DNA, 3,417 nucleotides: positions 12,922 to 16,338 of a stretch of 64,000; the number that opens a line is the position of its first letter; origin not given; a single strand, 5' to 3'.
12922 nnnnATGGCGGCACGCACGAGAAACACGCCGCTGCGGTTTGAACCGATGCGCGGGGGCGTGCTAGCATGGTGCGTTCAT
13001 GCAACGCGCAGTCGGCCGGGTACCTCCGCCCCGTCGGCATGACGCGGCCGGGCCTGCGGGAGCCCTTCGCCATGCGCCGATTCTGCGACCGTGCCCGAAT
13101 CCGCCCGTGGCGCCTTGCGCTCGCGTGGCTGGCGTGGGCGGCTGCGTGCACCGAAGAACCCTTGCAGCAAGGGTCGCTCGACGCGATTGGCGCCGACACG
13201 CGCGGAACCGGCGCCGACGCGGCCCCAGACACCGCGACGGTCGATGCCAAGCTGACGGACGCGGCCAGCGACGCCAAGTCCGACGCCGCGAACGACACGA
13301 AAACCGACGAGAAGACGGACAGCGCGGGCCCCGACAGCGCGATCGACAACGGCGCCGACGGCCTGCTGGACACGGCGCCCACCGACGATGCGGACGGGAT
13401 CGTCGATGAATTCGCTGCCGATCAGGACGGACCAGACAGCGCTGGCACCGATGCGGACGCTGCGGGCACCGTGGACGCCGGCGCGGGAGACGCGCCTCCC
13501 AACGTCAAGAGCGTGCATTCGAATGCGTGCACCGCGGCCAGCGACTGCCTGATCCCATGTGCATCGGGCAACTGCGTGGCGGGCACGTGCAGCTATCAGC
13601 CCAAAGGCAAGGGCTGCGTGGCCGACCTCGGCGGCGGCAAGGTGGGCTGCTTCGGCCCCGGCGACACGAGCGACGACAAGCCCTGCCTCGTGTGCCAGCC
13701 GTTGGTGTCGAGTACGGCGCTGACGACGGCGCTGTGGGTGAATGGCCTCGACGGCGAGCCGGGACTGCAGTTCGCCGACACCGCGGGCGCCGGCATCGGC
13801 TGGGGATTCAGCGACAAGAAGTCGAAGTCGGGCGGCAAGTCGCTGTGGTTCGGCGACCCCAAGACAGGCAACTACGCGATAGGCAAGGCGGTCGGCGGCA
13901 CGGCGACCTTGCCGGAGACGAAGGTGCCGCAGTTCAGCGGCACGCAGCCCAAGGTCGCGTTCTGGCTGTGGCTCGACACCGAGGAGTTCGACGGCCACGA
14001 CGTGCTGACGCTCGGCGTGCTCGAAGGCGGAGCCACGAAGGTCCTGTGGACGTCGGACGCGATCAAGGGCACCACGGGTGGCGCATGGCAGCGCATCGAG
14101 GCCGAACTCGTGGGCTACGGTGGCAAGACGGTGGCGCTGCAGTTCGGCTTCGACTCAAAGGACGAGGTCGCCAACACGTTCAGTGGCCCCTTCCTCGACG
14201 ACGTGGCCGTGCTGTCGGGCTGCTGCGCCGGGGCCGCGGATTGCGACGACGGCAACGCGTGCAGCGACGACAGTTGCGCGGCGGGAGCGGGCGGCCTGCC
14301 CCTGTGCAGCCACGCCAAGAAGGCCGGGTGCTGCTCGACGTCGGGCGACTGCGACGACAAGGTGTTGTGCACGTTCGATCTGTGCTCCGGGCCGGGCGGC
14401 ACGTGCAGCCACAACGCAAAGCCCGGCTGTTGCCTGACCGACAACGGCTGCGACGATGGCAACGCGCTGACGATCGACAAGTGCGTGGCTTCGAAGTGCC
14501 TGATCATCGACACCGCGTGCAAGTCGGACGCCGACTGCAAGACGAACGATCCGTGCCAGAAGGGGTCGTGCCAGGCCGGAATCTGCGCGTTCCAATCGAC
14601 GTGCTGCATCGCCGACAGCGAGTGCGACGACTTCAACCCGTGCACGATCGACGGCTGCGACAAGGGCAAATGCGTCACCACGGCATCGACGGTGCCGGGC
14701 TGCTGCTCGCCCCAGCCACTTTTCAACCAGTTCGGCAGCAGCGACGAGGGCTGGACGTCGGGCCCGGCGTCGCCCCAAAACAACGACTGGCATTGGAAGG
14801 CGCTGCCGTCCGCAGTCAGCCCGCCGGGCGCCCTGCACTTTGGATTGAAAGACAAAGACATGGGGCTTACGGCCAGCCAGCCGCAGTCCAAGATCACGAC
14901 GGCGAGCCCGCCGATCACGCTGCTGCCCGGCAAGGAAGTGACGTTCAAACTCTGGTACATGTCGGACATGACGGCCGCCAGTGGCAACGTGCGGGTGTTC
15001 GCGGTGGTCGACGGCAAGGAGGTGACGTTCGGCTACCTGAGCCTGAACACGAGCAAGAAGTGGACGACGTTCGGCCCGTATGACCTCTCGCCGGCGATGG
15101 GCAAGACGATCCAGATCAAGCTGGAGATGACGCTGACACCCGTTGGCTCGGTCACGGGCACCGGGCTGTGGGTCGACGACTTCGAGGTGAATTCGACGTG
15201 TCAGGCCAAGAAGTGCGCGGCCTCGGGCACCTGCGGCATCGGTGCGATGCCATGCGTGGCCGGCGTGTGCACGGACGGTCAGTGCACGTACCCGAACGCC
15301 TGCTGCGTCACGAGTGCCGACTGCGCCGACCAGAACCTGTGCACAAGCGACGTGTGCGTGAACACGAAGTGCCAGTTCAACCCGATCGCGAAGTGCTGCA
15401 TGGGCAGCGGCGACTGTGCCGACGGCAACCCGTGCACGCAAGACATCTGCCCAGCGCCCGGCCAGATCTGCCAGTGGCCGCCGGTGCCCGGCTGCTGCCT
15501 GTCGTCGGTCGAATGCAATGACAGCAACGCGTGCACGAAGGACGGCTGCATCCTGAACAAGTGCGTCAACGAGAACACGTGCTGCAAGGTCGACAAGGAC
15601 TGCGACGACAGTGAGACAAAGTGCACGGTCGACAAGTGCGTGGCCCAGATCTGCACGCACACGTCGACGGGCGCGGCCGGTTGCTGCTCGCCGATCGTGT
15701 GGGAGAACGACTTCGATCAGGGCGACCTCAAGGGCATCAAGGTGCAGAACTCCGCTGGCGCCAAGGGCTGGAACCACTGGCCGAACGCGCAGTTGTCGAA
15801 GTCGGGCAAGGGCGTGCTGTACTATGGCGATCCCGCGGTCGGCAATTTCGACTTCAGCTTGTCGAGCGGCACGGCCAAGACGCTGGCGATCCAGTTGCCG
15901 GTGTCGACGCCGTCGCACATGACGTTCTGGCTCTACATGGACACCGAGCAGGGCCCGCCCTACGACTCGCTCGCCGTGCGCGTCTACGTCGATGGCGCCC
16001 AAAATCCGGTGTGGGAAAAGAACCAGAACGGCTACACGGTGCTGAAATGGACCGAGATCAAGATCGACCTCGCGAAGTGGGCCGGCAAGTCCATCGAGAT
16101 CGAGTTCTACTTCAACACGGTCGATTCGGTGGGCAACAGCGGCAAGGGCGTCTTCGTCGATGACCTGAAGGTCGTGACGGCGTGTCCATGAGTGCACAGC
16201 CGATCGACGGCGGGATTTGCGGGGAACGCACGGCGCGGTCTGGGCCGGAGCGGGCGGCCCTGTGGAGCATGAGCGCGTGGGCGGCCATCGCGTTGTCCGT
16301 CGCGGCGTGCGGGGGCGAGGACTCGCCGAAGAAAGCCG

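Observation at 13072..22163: Three tandem giant lipoproteins with alternating MAM-like modules and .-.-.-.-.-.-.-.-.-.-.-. repeats; a fourth paralog lies divergent at the window start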

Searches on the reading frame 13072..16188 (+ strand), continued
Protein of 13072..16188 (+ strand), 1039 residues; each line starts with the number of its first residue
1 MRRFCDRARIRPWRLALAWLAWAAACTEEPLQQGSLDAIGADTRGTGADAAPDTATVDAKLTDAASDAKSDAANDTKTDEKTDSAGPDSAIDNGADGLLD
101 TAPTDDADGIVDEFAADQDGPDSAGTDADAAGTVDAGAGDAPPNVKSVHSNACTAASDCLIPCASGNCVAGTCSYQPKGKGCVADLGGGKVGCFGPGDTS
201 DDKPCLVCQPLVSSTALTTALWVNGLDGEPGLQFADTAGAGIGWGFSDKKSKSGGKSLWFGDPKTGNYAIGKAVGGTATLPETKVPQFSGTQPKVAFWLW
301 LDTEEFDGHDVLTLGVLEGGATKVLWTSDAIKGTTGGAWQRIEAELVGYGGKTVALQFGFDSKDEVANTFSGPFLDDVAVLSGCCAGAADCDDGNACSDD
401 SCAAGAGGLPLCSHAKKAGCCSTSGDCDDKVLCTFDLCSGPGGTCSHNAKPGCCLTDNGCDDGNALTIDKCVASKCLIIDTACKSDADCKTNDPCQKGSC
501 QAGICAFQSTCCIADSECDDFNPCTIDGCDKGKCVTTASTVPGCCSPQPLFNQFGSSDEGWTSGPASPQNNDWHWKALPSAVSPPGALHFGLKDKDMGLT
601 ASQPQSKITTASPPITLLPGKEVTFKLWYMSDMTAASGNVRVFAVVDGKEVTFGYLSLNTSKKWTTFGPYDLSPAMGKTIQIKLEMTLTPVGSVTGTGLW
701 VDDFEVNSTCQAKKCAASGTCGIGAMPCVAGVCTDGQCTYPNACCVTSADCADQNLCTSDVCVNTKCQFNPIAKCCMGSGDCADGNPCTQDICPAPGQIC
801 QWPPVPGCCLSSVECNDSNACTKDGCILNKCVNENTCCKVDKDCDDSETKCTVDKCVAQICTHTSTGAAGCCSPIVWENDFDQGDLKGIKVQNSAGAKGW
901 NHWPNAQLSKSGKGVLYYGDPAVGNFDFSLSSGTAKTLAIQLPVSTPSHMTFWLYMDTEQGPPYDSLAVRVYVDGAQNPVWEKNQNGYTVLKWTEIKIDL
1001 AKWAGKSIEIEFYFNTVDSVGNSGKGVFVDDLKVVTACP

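Call 66: search_protein_families(library=ncbifam, proteins=[L001:316-2700:+, L001:2719-4581:+, L002:4532-5926:+], max_evalue=0.00001)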
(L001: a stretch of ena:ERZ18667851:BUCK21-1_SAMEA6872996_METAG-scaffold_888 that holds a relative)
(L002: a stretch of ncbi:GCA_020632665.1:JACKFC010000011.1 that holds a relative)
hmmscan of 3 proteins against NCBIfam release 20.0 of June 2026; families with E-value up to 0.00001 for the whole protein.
L001:316-2700:+ (795 aa): 0 families

L001:2719-4581:+ (621 aa): 1 family
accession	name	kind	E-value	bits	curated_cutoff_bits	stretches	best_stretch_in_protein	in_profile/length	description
TIGR04551.1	TIGR04551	subfamily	1.8e-45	155.8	300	1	110-603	3-497/519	TIGR04551 family protein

L002:4532-5926:+ (465 aa): 33 families (the best 25 are shown)
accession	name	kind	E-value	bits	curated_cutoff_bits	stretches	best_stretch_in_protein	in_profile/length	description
TIGR01817.1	nifA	equivalog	9.4e-102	341.5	528.85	1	107-371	181-441/534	nif-specific transcriptional activator NifA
NF003451.0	PRK05022.1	equivalog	9.3e-101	338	476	1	117-456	185-510/512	nitric oxide reductase transcriptional regulator NorR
NF038308.1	RNA_repair_RtcR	equivalog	5.4e-99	332.4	650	1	122-444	180-501/530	RNA repair transcriptional activator RtcR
TIGR01818.1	ntrC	equivalog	4e-96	322.6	558.6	1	117-449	129-458/463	nitrogen regulation protein NR(I)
NF041552.1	TF_PrdR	equivalog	1.5e-93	314.1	795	1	112-444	257-566/577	sigma-54 dependent transcriptional regulator PrdR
NF008469.0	PRK11361.1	equivalog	1.4e-91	307.6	714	1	117-446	138-446/461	acetoacetate metabolism transcriptional regulator AtoC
TIGR02915.1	PEP_resp_reg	equivalog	1.2e-89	301.2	502.6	1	119-368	136-382/445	PEP-CTERM-box response regulator transcription factor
NF007689.0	PRK10365.1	equivalog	8e-88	295.1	760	1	114-380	131-394/441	sigma-54-dependent response regulator transcription factor ZraR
NF050807.1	TransRegFlbDCaul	equivalog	2.6e-87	293.6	750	1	123-368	119-361/454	sigma-54-dependent transcriptional regulator FlbD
TIGR02329.1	propionate_PrpR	equivalog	1.7e-86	290.9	499.2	1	84-359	175-451/526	propionate catabolism operon regulatory protein PrpR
NF011695.0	PRK15115.1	equivalog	2.6e-85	286.8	763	1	123-358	136-368/445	two-component system response regulator GlrR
NF011953.0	PRK15424.1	equivalog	3.2e-85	286.8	703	1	111-450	208-530/538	propionate catabolism operon regulatory protein PrpR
NF041946.1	LuxO_transreg_Vib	equivalog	4.6e-83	279.5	800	1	123-446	134-452/463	quorum-sensing sigma-54 dependent transcriptional regulator LuxO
NF008176.1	PRK10923.1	equivalog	3.2e-81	273.3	620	1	119-446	135-458/469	nitrogen regulation protein NR(I)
TIGR02974.1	phageshock_pspF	equivalog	3.1e-80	269.9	443.55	1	124-454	1-336/336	phage shock protein operon transcriptional activator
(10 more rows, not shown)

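Call 67: search_protein_families(library=pfam, proteins=[L001:316-2700:+, L001:2719-4581:+, L002:5938-8172:+, L002:8282-9883:+], max_evalue=0.1)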
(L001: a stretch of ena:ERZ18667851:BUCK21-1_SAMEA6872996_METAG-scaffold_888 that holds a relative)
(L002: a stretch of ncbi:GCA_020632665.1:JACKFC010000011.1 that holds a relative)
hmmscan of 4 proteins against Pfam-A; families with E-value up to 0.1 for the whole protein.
L001:316-2700:+ (795 aa): 0 families

L001:2719-4581:+ (621 aa): 0 families

L002:5938-8172:+ (745 aa): 1 family
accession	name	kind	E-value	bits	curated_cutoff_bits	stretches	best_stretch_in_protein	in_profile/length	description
PF10907.13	DUF2749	-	0.092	13.2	25.5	0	476-522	3-49/72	Protein of unknown function (DUF2749)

L002:8282-9883:+ (534 aa): 1 family
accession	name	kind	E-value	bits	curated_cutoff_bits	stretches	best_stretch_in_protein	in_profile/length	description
PF13372.12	Alginate_exp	-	7.2e-07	28.8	25.2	1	469-522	339-392/395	Alginate export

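Call 86: find_encoding_contigs(protein=P0006, flank=10000, max_places=1)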
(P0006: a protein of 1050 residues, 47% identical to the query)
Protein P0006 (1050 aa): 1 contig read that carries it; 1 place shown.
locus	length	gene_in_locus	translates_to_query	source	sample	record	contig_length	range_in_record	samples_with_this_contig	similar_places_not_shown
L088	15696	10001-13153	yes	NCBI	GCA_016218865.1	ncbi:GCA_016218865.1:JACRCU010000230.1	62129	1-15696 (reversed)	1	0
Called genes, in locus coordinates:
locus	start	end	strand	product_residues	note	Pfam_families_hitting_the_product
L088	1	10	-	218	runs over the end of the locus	-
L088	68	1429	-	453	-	PF00672:HAMP (weak), PF26769:HAMP_PhoQ, PF00512:HisKA, PF02518:HATPase_c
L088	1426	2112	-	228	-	PF00072:Response_reg, PF00486:Trans_reg_C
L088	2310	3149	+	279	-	PF07638:Sigma70_ECF (faint), PF04542:Sigma70_r2, PF04545:Sigma70_r4, PF08281:Sigma70_r4_2, PF13490:zf-HC2 (weak)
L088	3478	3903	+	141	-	PF21157:DksA_N, PF01258:zf-dskA_traR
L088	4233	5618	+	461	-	PF16697:Yop-YscD_cpl, PF00498:FHA, PF00158:Sigma54_activat, PF14532:Sigma54_activ_2, PF07724:AAA_2 (weak), PF07728:AAA_5, PF25601:AAA_lid_14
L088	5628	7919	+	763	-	PF13231:PMT_2 (weak)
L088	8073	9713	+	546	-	-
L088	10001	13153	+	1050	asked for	PF00526:Dicty_CTDC (faint), PF20773:InhA-like_MAM (weak)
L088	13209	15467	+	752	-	PF00526:Dicty_CTDC (faint), PF20773:InhA-like_MAM (weak)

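Call 87: find_encoding_contigs(protein=P0033, flank=10000, max_places=1)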
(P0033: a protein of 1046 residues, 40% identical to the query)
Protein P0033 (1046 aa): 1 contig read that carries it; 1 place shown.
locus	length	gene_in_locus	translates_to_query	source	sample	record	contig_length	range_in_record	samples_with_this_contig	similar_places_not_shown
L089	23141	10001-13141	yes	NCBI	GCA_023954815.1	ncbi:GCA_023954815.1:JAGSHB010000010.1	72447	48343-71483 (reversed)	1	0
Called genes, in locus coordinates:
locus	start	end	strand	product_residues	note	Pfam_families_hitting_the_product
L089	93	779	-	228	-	PF02597:ThiS, PF02391:MoaE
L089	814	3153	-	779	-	PF00580:UvrD-helicase, PF13245:AAA_19, PF13604:AAA_30 (faint), PF01443:Viral_helicase1 (faint), PF13361:UvrD_C, PF13538:UvrD_C_2, PF21196:PcrA_UvrD_tudor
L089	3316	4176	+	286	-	PF02517:Rce1-like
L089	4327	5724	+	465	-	PF16697:Yop-YscD_cpl, PF00498:FHA, PF00158:Sigma54_activat, PF14532:Sigma54_activ_2, PF07724:AAA_2 (weak), PF07728:AAA_5, PF25601:AAA_lid_14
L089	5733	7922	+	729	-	-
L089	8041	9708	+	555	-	-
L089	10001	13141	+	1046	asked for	PF20773:InhA-like_MAM (faint), PF00526:Dicty_CTDC (weak)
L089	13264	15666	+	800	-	PF20773:InhA-like_MAM (faint)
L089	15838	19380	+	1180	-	PF20773:InhA-like_MAM (faint)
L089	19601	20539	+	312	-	PF13646:HEAT_2 (weak)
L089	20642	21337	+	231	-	PF00072:Response_reg, PF00486:Trans_reg_C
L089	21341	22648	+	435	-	PF00672:HAMP (weak), PF00512:HisKA, PF02518:HATPase_c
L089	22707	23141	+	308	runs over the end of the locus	PF01522:Polysacc_deac_1, PF11959:DUF3473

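Call 88: find_encoding_contigs(protein=P0017, flank=10000, max_places=1)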
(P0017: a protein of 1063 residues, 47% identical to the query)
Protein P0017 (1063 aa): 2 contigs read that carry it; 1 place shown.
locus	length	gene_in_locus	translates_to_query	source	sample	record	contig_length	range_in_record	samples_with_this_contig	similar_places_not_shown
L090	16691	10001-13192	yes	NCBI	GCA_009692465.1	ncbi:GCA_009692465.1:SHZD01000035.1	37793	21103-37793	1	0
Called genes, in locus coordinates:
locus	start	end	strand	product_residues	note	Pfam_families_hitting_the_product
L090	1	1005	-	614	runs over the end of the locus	PF03544:TonB_C (faint)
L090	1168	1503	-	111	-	-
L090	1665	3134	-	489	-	PF03841:SelA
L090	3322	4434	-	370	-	PF07755:DUF1611 (faint)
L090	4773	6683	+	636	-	PF00664:ABC_membrane, PF00005:ABC_tran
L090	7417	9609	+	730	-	-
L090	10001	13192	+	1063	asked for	PF20773:InhA-like_MAM (faint)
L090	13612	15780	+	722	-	PF20773:InhA-like_MAM (faint)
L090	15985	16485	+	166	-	-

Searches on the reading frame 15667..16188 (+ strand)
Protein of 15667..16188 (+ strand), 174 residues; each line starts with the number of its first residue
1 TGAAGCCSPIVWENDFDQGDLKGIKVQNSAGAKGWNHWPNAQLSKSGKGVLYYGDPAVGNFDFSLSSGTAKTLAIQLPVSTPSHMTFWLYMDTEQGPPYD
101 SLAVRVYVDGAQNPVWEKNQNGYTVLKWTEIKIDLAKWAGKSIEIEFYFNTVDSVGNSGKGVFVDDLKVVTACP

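Call 58: predict_structure(alignment_id=A3)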
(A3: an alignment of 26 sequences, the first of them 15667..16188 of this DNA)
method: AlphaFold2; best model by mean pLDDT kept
length: 174 residues; sequences in the alignment: 26
mean_pLDDT: 92.8   pTM: 0.89
mean pLDDT of the five models: 92.8, 92.6, 92.5, 91.6, 91.2
residues with pLDDT >= 90: 138; 70-90: 30; 50-70: 4; < 50: 2
segments of 3 or more residues with pLDDT < 50: none
pLDDT, mean of each block of 10 residues (from residue 1): 69 93 97 96 94 96 95 96 97 87 97 95 91 97 98 86 98 84
secondary structure, 60 per line:
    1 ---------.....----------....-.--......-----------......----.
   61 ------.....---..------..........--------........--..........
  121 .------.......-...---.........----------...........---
elements in order: E10-14 E25-28 E33-38 E50-55 E67-71 E83-92 E101-108 E111-117 H118-121 E128-134 E142-150 E161-171

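Call 62: fold_search(model_id=the predicted structure, library=pdb)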
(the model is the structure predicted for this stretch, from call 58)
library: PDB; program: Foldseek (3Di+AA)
matches with E <= 10: 1787; with E <= 0.001: 205
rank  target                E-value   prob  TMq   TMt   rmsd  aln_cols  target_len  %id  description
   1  4gwm_A                3.1e-07  1.00  0.70  0.24   3.3       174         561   13  Crystal structure of human promeprin beta (released 2012-09-19)
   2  8a28_A                3.3e-07  1.00  0.65  0.32   5.3       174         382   17  Structure of the astacin zymogen of LAST-MAM from Limulus polyphemus (released 2022-10-19)
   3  2xom_A                4.1e-07  1.00  0.65  0.76   3.2       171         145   19  Atomic resolution structure of TmCBM61 in complex with beta-1,4- galactotriose (released 2010-09-08)
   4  4gwn_A                7.2e-07  1.00  0.67  0.24   4.1       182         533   15  Crystal structure of human mature meprin beta (released 2012-09-19)
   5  7uab_E                7.6e-07  1.00  0.70  0.24   3.9       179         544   14  Human pro-meprin alpha (zymogen state) (released 2022-11-02)
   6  2c26                  7.6e-07  1.00  0.57  0.42   6.8       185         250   15  Structural basis for the promiscuous specificity of the carbohydrate- binding modules from the beta-sandwich super famil (released 2005-10-18)
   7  5l73_B                1.2e-06  1.00  0.63  0.63   4.3       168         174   17  MAM domain of human neuropilin-1 (released 2016-10-26)
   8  7uac_H                1.4e-06  1.00  0.67  0.23   3.9       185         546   16  Human pro-meprin alpha (zymogen state) (released 2022-11-02)
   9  4itc                  1.7e-06  1.00  0.56  0.57   6.7       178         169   16  Crystal Structure Analysis of the K1 Cleaved Adhesin domain of Lys-gingipain (Kgp) from Porphyromonas gingivalis W83 (released 2013-09-25)
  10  8jiy                  2.2e-06  1.00  0.68  0.56   4.3       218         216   14  A carbohydrate binding domain of a putative chondroitinase (released 2023-09-20)
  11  5l73_A                2.6e-06  1.00  0.58  0.58   4.7       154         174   18  MAM domain of human neuropilin-1 (released 2016-10-26)
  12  7uaf_C                3.1e-06  1.00  0.69  0.24   3.8       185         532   16  Human meprin alpha inhibitory complex with compound 10d (N~3~,N~3~-bis[(2H-1,3-benzodioxol-5-yl)methyl]-N-hydroxy-beta (released 2022-11-02)
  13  7uaf_D                3.5e-06  1.00  0.68  0.24   3.6       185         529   14  Human meprin alpha inhibitory complex with compound 10d (N~3~,N~3~-bis[(2H-1,3-benzodioxol-5-yl)methyl]-N-hydroxy-beta (released 2022-11-02)
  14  7uae_A                3.9e-06  1.00  0.68  0.24   4.0       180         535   14  Human meprin alpha (active state) (released 2022-11-02)
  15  4xup_C                3.9e-06  1.00  0.57  0.62   5.5       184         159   12  Structure of the N-terminal CBM22-1-CBM22-2 tandem domain from Paenibacillus barcinonensis Xyn10C (released 2015-06-03)
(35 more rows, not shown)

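Call 77: search_protein_representatives(alignment_id=A3)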
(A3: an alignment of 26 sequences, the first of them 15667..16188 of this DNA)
Query: 26 sequences, 175 profile positions. Proteins with E-value up to 0.001 (for the whole library): 12367; up to 1e-10: 4545; up to 1e-30: 715. The best 150 are listed.
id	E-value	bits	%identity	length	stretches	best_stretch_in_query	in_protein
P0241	3.3e-184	623.2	-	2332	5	4-174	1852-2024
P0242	2.9e-181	613.6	-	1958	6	1-174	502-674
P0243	1.6e-165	562.4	-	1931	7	2-174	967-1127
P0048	6.3e-161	547.4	-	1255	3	4-174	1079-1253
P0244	5.9e-156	531.2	-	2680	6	1-174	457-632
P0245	3.0e-154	525.6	-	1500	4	1-174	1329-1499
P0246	1.7e-153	523.2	-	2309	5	4-174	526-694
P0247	8.4e-152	517.7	-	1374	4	1-174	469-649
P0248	1.1e-150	514.0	-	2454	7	1-174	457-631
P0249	9.9e-147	501.1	-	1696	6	3-174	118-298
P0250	2.8e-144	493.2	-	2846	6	2-171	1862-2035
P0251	1.4e-143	490.9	-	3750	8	4-172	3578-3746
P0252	6.8e-135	462.6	-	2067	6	4-174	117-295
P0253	8.4e-134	459.1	-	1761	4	4-174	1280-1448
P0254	1.3e-133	458.4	-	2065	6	4-174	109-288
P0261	1.4e-121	419.2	-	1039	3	1-174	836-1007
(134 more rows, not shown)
